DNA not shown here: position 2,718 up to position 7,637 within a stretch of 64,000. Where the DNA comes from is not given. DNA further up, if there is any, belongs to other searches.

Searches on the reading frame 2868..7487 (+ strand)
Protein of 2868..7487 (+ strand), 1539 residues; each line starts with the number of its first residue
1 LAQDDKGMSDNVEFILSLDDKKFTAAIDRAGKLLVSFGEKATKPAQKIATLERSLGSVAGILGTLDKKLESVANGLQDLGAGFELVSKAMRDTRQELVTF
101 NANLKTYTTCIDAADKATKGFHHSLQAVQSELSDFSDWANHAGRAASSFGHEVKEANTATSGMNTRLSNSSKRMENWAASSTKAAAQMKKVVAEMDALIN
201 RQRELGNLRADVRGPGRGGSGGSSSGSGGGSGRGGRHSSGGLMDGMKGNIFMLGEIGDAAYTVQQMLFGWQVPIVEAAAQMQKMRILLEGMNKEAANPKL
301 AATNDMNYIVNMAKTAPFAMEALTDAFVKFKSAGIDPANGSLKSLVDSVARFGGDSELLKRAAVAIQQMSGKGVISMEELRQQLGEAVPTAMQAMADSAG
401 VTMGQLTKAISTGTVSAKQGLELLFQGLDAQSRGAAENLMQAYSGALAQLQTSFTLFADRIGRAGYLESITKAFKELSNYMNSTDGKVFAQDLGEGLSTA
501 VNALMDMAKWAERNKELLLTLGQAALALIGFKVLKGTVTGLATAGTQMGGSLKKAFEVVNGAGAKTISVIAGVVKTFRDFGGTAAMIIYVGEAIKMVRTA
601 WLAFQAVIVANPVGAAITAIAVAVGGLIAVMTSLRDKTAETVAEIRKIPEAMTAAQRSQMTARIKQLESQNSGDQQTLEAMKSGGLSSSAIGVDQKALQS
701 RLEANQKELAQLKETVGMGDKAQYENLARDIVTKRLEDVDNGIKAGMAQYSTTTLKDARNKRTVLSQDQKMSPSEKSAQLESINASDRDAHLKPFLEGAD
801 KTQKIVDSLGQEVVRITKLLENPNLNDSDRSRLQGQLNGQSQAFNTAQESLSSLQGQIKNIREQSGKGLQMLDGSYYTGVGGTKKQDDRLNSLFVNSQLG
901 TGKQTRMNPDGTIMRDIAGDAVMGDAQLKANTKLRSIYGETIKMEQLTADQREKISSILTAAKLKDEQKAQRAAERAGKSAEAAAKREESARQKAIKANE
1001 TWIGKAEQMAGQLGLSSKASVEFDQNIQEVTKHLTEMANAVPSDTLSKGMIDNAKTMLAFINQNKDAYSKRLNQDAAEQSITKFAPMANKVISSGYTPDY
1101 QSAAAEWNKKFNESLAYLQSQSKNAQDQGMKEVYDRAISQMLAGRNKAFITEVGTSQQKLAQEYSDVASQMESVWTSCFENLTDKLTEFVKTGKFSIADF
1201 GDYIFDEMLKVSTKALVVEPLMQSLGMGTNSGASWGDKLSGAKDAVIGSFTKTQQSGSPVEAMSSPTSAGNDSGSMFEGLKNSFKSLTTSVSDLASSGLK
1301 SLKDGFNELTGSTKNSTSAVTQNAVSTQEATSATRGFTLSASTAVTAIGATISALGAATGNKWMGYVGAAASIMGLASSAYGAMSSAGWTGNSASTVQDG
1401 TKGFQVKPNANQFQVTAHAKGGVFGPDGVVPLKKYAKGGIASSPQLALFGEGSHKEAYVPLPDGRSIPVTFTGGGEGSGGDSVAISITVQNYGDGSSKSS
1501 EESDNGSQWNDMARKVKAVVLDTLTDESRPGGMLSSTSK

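Call 74: search_protein_families(library=phrogs, proteins=[window:2868-7487:+], max_evalue=0.00001)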
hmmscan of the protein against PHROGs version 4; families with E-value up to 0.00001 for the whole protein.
window:2868-7487:+ (1539 aa): 17 families
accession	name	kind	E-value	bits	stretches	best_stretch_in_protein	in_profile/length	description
phrog_1292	-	tail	0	1548.7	1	8-1538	1-1520/1523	tail length tape measure protein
phrog_20313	-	unknown function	2.6e-83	281.2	1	1050-1538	1-475/478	-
phrog_6557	-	unknown function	7.4e-77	258.9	1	8-228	1-219/225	-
phrog_1768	-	lysis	3.7e-47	161.8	1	270-622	74-434/1577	endolysin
phrog_2335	-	tail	9.8e-31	107.6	1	308-1181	520-1302/1536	tail length tape measure protein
phrog_9807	-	tail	2.8e-15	55.8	1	301-514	354-588/1972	tail length tape measure protein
phrog_973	-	tail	3.7e-15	55.9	1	202-655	80-453/1465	tail length tape measure protein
phrog_58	-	tail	4.1e-14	52.9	1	3-628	165-643/1544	tail length tape measure protein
phrog_5255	-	tail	6.5e-12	46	1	352-722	398-748/800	tail length tape measure protein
phrog_3394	-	unknown function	7.7e-12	44.4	1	1272-1536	1624-1861/1862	-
phrog_12798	-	tail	9.4e-11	41.6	1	274-644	62-387/1031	tail length tape measure protein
phrog_16017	-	unknown function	3.1e-10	39.5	1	306-752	280-717/1234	-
phrog_18891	-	tail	5.9e-10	38.6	1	359-482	353-478/1191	tail length tape measure protein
phrog_339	-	tail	1.9e-09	37.4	0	1275-1537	919-1118/1123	tail length tape measure protein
phrog_16384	-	unknown function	1.7e-07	31.9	1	963-1251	33-322/463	-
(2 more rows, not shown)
